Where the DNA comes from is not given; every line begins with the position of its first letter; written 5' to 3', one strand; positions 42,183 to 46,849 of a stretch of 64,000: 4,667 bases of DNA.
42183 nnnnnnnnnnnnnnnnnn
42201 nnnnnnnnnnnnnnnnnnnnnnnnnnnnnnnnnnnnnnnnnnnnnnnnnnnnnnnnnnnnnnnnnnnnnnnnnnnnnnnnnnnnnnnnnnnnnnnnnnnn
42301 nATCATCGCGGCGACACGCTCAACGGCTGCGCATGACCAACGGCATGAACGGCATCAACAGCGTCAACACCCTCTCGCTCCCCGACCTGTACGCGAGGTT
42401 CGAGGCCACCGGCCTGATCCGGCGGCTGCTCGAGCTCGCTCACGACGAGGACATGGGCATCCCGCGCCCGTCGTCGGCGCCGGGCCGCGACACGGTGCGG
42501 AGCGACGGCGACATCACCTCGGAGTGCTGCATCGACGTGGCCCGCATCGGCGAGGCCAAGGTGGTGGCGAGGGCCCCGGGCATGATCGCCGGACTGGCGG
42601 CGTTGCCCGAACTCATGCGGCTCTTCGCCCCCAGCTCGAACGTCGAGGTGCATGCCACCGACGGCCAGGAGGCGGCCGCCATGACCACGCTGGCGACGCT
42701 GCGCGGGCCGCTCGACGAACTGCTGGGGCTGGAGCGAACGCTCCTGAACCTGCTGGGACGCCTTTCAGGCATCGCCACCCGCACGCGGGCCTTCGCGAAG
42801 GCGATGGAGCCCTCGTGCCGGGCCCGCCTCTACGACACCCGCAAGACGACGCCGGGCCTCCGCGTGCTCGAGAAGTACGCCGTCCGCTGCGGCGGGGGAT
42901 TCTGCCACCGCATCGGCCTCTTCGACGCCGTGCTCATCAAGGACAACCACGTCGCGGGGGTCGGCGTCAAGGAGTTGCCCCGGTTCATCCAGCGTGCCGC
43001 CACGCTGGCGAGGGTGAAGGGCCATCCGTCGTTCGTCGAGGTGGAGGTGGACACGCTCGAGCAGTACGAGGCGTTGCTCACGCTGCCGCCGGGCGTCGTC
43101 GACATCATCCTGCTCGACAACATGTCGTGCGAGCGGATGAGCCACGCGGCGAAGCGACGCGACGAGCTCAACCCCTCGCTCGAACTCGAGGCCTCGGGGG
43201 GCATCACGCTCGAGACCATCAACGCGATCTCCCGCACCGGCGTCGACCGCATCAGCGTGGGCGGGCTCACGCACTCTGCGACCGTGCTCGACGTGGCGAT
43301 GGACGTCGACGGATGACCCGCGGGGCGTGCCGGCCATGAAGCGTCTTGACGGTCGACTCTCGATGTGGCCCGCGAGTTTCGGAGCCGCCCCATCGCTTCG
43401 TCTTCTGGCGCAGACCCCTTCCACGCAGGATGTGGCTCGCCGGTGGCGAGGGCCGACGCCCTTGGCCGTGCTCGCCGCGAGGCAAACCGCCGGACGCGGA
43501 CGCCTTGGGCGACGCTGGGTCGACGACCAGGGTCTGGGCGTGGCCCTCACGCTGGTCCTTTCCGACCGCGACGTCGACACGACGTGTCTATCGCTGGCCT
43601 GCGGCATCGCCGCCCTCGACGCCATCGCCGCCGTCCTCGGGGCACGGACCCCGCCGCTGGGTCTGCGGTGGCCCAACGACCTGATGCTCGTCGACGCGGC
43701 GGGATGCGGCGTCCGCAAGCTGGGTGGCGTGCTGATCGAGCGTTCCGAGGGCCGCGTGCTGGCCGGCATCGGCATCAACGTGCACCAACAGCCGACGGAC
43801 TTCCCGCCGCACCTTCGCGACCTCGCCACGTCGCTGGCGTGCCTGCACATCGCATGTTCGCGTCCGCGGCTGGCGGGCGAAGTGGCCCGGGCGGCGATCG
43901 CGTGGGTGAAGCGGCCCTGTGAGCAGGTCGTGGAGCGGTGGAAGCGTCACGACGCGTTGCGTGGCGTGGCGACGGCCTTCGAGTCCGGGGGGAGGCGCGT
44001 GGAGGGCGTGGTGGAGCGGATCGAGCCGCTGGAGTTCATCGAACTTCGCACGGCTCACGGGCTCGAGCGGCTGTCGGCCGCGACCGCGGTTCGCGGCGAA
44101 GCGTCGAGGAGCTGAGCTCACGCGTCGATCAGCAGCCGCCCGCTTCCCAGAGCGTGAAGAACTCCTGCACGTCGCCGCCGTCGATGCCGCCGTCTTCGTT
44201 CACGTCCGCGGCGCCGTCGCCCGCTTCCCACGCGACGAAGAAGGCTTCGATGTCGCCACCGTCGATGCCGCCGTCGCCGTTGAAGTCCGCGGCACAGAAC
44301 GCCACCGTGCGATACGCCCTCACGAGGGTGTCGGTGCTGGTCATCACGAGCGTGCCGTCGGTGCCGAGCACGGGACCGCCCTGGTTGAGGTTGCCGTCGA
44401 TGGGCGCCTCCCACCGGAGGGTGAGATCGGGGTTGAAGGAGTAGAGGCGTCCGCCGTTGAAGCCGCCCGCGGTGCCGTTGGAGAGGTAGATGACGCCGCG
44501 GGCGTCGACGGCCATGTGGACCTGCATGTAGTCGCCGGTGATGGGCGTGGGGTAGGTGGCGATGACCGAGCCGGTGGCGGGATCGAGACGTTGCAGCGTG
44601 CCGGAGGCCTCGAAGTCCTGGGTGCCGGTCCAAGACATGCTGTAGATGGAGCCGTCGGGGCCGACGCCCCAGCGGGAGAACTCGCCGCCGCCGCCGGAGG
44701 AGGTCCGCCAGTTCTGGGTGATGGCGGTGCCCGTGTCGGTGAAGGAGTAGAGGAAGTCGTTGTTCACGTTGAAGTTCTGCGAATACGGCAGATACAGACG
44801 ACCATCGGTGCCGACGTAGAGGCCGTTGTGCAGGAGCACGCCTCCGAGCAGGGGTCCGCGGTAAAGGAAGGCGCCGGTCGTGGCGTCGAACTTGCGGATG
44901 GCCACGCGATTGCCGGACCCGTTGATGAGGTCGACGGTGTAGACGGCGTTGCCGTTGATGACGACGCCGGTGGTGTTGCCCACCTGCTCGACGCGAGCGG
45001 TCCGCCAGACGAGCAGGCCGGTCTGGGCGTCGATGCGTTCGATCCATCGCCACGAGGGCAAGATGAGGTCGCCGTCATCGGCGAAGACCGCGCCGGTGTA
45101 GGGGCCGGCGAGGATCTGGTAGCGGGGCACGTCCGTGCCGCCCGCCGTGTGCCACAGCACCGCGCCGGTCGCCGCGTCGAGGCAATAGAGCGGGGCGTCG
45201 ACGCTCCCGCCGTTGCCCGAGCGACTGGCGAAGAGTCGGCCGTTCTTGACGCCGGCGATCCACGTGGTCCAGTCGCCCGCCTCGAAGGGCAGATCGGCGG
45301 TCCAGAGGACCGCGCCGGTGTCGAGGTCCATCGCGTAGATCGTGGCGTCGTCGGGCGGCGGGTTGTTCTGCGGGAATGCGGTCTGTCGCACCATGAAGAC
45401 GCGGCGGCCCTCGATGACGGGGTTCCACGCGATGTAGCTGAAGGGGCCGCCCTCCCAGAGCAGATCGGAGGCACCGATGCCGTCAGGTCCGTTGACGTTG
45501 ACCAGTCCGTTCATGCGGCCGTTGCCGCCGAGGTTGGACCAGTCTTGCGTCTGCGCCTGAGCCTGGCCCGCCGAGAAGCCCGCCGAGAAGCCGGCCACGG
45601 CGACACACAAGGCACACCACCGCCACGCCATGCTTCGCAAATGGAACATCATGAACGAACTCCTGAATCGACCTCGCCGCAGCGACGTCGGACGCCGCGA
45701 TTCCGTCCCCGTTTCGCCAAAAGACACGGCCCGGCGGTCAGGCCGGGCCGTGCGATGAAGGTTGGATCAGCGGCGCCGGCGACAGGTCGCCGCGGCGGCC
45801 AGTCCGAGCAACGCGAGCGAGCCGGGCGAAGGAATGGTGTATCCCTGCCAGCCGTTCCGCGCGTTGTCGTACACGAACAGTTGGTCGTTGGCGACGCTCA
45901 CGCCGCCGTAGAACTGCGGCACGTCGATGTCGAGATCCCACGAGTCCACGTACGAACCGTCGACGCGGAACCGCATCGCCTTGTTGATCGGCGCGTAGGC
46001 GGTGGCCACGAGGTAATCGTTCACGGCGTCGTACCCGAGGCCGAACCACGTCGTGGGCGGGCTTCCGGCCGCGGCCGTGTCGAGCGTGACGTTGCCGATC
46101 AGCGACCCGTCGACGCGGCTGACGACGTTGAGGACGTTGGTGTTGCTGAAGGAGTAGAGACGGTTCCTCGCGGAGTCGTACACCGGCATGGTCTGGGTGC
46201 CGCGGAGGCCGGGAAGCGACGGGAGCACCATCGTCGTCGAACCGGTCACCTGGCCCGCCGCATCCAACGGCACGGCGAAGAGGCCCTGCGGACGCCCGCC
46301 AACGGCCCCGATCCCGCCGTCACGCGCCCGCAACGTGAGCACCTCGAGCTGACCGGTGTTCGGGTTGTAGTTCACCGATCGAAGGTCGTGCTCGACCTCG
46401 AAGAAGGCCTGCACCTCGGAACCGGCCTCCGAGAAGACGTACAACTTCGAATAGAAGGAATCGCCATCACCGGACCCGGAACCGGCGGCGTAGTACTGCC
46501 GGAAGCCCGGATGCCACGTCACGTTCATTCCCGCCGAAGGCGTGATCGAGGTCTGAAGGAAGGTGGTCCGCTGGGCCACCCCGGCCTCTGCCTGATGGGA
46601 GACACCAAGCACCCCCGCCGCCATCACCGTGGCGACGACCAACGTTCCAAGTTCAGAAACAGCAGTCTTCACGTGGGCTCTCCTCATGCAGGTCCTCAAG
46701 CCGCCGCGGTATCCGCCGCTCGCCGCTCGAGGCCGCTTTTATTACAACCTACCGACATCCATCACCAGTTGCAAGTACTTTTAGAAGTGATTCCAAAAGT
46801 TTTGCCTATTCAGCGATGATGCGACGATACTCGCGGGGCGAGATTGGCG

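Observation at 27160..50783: Five secreted proteins within 24 kb end in the same 55-aa Cys-to-Cys twin-loop module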

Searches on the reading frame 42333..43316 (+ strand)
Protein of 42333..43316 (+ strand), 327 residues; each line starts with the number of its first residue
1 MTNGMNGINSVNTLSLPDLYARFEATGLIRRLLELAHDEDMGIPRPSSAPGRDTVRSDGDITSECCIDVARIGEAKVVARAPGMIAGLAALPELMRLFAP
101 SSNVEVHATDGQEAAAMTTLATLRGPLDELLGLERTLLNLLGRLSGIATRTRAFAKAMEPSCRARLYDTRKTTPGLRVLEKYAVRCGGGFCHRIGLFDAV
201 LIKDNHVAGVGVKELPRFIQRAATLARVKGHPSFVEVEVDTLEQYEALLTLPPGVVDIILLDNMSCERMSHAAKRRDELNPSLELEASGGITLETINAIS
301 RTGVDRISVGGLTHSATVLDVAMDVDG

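Call 9: search_protein_families(library=pfam, max_evalue=0.001, proteins=[window:42333-43316:+])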
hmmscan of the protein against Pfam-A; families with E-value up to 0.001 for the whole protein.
window:42333-43316:+ (327 aa): 2 families
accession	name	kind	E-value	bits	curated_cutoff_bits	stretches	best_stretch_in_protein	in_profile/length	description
PF01729.25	QRPTase_C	-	3.6e-51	173.7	23.1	1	147-324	1-169/169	Quinolinate phosphoribosyl transferase, C-terminal domain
PF02749.22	QRPTase_N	-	6.6e-15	55.5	27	1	60-145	1-82/82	Quinolinate phosphoribosyl transferase, N-terminal domain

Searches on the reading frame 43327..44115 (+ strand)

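Call 9: search_protein_families(library=pfam, max_evalue=0.001, proteins=[window:43327-44115:+])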
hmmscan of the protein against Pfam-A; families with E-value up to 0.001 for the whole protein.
window:43327-44115:+ (262 aa): 1 family
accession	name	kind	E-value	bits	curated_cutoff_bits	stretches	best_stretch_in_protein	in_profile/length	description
PF03099.24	BPL_LplA_LipB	-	1e-13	51.8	21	1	30-153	5-131/133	Biotin/lipoate A/B protein ligase family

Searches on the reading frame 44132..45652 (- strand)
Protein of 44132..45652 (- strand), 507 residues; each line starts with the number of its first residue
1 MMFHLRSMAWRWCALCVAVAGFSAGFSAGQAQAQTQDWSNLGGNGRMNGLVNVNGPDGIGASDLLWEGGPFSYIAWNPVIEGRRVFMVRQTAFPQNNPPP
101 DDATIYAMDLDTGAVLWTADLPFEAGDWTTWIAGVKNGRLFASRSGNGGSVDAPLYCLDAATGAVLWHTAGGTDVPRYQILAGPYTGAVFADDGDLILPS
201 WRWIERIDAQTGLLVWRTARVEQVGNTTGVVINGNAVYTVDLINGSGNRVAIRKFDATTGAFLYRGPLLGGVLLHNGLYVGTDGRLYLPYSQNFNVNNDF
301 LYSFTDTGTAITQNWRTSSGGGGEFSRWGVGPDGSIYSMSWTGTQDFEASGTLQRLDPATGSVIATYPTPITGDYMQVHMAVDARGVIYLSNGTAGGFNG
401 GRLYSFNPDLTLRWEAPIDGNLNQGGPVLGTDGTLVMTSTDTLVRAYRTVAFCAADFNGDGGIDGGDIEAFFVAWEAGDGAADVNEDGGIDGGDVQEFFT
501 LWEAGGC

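Call 4: search_protein_families(library=ncbifam, max_evalue=0.01, proteins=[window:44132-45652:-])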
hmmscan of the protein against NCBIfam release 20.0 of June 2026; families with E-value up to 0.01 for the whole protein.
seq(507 aa): 4 families
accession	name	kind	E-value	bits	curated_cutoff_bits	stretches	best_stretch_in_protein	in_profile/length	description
NF041540.1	dockerin_GC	domain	1.6e-07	31.6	29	1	453-505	1-66/67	GC-type dockerin domain-anchored protein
NF041516.1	PA2928_fam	subfamily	0.0001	21.8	70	0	104-165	315-371/376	PA2928 family protein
TIGR03075.1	PQQ_enz_alc_DH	subfamily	0.00031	19.5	480.05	1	102-169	129-197/530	PQQ-dependent dehydrogenase, methanol/ethanol family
NF008351.0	PRK11138.1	equivalog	0.0018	16.8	423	1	104-172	80-149/394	outer membrane protein assembly factor BamB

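Call 5: search_protein_families(library=pfam, max_evalue=0.1, proteins=[window:44132-45652:-])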
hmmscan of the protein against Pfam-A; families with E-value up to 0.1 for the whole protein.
seq(507 aa): 7 families
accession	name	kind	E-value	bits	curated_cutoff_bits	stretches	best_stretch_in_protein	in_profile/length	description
PF13360.13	PQQ_2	-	5.1e-12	46.4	27.6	2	102-170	2-60/233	Outer membrane protein assembly factor BamB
PF01011.28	PQQ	-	0.0038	16.4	26.7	0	101-125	556-580/595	Glucose/ethanol/alcohol dehydrogenase, beta-propeller domain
PF25293.1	Beta-prop_EMC1_N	-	0.018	15.1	34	0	207-265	46-100/219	EMC1 N-terminal beta-propeller domain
PF13499.12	EF-hand_7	-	0.036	14.9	30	0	451-472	7-28/67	EF-hand domain pair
PF00404.24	Dockerin_1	-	0.037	14.7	22.9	0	455-496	2-50/57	Dockerin type I domain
PF13405.12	EF-hand_6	-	0.049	13.8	25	0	451-472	5-26/30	EF-hand domain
PF13570.13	Beta-prop_ACSF4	-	0.071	12.9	133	0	103-173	71-133/329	Beta-alanine-activating enzyme, beta-propeller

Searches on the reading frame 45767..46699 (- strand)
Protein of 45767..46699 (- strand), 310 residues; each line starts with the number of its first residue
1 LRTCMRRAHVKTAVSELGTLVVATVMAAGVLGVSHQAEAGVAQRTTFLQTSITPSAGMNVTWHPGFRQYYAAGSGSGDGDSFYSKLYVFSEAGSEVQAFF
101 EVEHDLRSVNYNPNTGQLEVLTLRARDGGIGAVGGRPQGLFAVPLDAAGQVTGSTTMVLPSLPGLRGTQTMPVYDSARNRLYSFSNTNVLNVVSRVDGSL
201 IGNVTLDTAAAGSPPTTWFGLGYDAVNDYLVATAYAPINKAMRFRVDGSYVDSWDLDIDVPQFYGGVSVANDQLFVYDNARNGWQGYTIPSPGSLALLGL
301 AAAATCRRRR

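Call 9: search_protein_families(library=pfam, max_evalue=0.001, proteins=[window:45767-46699:-])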
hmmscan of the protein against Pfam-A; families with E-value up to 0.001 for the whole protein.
window:45767-46699:- (310 aa): 0 families

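Call 41: search_protein_families(library=ncbifam, max_evalue=0.01, proteins=[window:45767-46699:-])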
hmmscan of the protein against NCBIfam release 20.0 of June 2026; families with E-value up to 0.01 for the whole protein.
window:45767-46699:- (310 aa): 1 family
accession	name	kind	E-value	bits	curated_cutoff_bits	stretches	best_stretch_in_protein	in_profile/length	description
TIGR03382.1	GC_trans_RRR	domain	0.0081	16.8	15.85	1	290-310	7-27/27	MYXO-CTERM sorting domain-containing protein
